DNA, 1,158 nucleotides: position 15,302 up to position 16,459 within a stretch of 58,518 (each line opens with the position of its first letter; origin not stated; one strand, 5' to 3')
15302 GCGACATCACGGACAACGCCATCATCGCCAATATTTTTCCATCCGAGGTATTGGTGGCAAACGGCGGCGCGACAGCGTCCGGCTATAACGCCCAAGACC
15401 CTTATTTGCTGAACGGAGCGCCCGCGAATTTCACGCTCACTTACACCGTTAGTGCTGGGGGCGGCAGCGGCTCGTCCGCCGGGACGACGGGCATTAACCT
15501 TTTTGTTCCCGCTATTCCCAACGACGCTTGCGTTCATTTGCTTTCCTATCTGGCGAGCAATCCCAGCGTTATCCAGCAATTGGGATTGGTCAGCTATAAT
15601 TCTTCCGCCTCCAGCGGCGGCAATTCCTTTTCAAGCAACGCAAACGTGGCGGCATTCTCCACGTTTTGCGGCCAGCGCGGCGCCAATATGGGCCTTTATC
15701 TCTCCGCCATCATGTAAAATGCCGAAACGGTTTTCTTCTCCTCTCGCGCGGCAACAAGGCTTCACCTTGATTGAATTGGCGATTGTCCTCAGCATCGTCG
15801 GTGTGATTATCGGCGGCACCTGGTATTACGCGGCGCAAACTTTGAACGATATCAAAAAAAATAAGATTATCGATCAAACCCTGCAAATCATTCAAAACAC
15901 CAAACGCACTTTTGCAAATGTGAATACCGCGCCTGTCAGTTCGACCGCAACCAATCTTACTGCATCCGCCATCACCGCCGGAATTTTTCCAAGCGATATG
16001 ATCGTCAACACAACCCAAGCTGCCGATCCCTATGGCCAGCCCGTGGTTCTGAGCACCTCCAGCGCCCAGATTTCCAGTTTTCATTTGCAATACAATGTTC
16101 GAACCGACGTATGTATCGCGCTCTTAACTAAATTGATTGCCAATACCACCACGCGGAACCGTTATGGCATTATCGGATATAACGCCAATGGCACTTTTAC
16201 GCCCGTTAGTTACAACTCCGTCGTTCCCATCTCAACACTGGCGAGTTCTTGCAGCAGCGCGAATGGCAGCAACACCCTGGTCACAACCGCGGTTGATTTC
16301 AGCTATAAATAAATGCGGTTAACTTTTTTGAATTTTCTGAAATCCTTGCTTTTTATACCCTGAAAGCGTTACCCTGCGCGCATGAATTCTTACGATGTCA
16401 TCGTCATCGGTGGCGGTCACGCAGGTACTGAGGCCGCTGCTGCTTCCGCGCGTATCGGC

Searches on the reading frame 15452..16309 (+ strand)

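Call 20: search_protein_families(library=pfam, proteins=[window:15452-16309:+], max_evalue=0.001)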
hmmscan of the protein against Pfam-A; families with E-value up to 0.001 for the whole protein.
window:15452-16309:+ (286 aa): 1 family
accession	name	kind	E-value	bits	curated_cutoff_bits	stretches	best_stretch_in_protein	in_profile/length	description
PF07963.17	N_methyl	-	1.4e-07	31.2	21.2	1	99-122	2-25/27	Prokaryotic N-terminal methylation motif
